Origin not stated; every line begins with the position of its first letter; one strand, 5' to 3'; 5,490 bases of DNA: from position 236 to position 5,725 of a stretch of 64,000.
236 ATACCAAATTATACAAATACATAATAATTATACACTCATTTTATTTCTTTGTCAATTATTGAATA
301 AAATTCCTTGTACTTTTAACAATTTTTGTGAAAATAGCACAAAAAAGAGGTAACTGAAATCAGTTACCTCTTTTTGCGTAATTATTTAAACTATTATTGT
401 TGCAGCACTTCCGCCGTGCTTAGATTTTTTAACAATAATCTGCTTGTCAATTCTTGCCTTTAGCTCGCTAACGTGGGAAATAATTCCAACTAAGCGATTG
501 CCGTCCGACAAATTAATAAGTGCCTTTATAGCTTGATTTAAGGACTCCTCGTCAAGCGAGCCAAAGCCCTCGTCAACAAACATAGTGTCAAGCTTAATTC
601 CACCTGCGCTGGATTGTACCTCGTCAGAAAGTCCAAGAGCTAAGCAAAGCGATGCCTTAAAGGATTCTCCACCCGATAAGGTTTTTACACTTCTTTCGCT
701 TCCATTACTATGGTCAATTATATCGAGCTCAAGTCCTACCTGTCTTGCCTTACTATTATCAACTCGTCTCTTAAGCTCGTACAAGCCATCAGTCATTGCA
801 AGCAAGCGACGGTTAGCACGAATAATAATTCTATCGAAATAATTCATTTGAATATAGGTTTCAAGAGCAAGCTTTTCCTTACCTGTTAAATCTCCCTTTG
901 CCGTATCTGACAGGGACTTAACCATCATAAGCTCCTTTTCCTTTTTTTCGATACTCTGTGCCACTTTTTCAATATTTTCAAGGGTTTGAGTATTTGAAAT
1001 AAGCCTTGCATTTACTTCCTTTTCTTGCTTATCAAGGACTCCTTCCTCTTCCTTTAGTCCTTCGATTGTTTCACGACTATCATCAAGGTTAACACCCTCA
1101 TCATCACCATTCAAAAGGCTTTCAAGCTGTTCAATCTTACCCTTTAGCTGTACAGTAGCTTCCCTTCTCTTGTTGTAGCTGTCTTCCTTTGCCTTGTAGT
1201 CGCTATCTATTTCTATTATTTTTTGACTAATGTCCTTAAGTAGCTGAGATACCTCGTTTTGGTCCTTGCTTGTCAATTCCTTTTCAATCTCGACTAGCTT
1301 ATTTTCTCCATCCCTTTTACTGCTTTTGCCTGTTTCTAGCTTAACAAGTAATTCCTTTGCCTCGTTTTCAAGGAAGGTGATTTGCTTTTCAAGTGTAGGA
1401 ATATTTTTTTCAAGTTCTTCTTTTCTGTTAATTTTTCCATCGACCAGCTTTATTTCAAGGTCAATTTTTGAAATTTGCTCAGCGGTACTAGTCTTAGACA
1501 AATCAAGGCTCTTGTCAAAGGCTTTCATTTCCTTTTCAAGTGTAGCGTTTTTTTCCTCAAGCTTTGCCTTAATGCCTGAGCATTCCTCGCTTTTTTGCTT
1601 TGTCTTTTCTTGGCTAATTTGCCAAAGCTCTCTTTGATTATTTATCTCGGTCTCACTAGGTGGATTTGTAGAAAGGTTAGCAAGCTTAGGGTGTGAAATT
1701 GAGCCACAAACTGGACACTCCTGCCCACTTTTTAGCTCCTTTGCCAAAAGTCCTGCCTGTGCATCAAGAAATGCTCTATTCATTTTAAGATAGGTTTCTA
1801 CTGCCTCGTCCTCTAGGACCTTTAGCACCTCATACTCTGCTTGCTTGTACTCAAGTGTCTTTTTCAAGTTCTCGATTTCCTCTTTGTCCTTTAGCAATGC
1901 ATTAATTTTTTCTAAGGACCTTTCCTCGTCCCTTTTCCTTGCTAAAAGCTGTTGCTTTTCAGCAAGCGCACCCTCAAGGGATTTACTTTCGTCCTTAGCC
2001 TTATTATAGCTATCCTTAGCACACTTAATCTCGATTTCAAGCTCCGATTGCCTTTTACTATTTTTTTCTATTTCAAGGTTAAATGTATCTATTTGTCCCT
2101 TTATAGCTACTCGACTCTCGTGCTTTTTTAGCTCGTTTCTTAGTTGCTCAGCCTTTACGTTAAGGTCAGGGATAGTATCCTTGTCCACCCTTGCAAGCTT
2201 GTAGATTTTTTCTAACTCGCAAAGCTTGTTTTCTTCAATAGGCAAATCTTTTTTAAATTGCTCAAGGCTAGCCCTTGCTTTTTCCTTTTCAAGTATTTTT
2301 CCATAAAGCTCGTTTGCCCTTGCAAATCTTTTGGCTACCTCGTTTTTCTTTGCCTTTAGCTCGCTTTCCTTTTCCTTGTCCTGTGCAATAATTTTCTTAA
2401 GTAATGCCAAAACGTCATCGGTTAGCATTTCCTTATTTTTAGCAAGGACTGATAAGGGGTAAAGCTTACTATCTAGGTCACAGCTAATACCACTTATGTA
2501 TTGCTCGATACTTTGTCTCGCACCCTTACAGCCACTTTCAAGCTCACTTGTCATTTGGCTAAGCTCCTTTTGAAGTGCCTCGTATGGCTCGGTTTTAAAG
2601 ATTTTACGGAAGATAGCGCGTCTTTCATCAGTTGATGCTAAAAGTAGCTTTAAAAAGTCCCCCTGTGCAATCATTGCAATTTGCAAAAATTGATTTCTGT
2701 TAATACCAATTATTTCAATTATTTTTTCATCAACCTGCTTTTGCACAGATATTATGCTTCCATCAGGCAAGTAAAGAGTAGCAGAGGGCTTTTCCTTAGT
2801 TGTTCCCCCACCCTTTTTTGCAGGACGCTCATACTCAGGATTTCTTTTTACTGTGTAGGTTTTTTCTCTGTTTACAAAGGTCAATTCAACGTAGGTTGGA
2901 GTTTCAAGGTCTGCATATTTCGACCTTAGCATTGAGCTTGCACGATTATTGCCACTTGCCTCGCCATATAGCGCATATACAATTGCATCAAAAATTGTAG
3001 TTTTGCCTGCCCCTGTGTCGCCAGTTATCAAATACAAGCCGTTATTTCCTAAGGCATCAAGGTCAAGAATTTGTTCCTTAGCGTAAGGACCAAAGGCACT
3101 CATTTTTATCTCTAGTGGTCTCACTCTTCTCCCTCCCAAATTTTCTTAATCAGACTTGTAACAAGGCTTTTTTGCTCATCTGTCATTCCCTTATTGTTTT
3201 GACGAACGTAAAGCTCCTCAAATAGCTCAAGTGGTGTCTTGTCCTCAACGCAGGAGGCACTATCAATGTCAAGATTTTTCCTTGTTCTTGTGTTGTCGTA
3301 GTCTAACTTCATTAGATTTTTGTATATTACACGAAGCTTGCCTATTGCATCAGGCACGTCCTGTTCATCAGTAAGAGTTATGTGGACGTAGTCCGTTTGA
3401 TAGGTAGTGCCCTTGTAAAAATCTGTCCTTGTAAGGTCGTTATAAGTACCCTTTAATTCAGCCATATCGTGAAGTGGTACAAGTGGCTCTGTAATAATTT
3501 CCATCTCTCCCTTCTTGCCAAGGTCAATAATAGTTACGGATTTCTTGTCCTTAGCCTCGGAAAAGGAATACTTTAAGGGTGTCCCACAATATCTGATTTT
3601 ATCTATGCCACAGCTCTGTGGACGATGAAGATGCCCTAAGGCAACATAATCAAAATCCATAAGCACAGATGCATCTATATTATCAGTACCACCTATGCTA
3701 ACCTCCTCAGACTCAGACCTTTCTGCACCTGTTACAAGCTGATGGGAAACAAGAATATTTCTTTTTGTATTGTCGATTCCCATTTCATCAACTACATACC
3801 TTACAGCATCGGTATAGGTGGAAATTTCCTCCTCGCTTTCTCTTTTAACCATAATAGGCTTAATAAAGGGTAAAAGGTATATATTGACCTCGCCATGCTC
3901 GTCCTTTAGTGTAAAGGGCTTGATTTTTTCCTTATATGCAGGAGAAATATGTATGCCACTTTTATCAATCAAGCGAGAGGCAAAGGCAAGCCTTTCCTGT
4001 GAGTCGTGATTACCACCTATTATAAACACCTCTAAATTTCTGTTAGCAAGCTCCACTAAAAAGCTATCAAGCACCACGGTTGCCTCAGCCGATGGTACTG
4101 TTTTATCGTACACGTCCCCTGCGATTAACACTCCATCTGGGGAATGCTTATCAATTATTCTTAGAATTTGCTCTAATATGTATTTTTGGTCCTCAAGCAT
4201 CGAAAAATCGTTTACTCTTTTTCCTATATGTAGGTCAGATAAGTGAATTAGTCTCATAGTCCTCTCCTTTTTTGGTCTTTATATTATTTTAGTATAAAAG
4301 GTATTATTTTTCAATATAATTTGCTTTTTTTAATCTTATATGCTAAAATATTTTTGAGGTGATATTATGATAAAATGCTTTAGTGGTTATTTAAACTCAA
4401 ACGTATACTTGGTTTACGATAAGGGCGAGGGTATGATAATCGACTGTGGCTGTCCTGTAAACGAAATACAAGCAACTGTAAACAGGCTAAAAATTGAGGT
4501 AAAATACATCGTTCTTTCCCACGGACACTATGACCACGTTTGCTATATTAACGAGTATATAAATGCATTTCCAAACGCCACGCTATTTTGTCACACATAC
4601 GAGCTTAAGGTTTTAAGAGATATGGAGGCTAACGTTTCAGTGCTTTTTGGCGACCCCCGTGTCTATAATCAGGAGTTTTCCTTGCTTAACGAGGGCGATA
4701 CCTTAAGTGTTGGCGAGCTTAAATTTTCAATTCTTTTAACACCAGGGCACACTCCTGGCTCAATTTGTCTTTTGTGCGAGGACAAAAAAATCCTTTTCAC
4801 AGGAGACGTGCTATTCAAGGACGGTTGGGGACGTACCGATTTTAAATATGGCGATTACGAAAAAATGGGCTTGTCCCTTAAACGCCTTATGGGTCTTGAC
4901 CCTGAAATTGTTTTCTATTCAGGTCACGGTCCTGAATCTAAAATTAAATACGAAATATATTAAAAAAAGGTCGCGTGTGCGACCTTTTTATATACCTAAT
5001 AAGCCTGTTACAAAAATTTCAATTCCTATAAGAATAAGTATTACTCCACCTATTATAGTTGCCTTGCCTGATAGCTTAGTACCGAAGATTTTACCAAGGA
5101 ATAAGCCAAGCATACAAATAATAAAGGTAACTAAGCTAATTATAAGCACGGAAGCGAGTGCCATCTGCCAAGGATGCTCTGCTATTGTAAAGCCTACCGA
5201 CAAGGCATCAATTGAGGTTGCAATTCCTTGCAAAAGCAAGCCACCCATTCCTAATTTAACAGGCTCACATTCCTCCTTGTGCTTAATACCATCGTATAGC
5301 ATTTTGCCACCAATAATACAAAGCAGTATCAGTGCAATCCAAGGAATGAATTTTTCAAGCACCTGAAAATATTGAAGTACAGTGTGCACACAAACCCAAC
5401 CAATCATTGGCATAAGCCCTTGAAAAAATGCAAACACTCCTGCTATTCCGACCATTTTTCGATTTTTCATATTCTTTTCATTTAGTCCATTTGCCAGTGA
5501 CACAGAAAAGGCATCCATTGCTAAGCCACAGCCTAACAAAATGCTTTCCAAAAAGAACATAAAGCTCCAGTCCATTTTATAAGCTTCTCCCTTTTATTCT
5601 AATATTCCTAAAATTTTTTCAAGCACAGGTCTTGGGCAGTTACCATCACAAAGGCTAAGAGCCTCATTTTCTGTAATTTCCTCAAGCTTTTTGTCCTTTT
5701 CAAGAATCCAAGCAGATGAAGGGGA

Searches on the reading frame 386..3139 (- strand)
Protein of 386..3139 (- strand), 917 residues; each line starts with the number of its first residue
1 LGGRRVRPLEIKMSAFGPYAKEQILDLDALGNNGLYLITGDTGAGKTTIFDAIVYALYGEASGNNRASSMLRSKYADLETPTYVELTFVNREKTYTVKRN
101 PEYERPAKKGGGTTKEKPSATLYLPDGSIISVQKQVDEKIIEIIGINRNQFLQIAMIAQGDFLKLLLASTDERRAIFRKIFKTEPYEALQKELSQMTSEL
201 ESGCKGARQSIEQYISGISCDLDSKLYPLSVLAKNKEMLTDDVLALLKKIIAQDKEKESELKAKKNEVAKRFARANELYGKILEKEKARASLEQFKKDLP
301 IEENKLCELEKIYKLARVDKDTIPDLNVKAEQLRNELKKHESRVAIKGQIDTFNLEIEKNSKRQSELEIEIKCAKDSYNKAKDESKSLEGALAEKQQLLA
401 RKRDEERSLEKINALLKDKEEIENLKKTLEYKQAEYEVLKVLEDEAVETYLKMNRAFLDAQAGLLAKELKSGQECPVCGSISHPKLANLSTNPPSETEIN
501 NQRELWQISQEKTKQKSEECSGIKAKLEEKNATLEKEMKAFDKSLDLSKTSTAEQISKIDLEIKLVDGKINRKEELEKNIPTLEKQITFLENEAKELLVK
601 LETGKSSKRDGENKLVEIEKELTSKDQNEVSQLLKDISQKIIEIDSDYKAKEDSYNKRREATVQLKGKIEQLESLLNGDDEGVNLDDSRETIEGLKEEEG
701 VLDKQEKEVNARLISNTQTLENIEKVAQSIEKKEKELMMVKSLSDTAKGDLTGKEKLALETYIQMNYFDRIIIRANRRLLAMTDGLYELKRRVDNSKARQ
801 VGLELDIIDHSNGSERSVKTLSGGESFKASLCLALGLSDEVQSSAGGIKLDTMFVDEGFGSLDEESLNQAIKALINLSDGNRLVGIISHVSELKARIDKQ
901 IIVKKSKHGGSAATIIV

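Call 63: search_protein_families(library=pfam, proteins=[window:386-3139:-], max_evalue=0.0001)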
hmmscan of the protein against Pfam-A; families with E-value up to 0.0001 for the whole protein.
window:386-3139:- (917 aa): 4 families
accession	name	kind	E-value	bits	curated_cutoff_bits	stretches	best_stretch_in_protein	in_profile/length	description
PF13476.12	AAA_23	-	7.5e-12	46.7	27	1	11-267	2-192/201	AAA domain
PF13558.12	SbcC_Walker_B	-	2.4e-10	41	27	1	810-874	18-88/90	SbcC/RAD50-like, Walker B motif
PF13555.12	AAA_29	-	1.5e-07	31.5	27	1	32-69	21-59/61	P-loop containing region of AAA domain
PF13514.12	AAA_27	-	2.8e-05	24.2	22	0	10-60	5-53/206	AAA domain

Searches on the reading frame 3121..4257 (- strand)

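Call 63: search_protein_families(library=pfam, proteins=[window:3121-4257:-], max_evalue=0.0001)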
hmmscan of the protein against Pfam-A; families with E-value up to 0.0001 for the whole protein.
window:3121-4257:- (378 aa): 3 families
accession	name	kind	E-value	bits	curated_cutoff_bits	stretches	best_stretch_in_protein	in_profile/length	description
PF12320.13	SbcD_C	-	1.2e-20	74.1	24.4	1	261-353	1-93/94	Type 5 capsule protein repressor C-terminal domain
PF00149.33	Metallophos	-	2.5e-13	51.4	21.5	1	1-213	1-191/191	Calcineurin-like phosphoesterase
PF12850.12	Metallophos_2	-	3.8e-08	33.9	27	1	1-223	1-129/154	Calcineurin-like phosphoesterase superfamily domain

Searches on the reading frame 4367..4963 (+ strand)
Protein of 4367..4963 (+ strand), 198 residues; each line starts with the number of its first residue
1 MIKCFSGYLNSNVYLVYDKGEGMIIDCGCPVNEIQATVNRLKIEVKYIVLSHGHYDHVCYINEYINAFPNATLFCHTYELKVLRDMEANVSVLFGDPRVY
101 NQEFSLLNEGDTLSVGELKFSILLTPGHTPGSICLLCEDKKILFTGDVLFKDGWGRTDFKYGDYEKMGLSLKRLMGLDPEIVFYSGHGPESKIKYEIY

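Call 63: search_protein_families(library=pfam, proteins=[window:4367-4963:+], max_evalue=0.0001)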
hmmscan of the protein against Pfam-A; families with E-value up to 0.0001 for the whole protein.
window:4367-4963:+ (198 aa): 3 families
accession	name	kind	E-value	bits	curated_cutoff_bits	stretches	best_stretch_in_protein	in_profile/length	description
PF00753.33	Lactamase_B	-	1.7e-33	116.7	22.7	1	9-187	4-196/196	Metallo-beta-lactamase superfamily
PF19583.5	ODP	-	5.1e-08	33.5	27.2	1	10-149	2-137/194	ODP family beta lactamase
PF12706.13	Lactamase_B_2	-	1.6e-05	25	27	1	44-128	30-113/200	Beta-lactamase superfamily domain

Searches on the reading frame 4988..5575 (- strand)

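Call 63: search_protein_families(library=pfam, proteins=[window:4988-5575:-], max_evalue=0.0001)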
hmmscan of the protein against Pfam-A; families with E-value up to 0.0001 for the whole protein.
window:4988-5575:- (195 aa): 1 family
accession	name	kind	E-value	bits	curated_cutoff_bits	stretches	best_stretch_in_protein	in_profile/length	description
PF02659.21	Mntp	-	5e-36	124.2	24.4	1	36-188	2-152/152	Putative manganese efflux pump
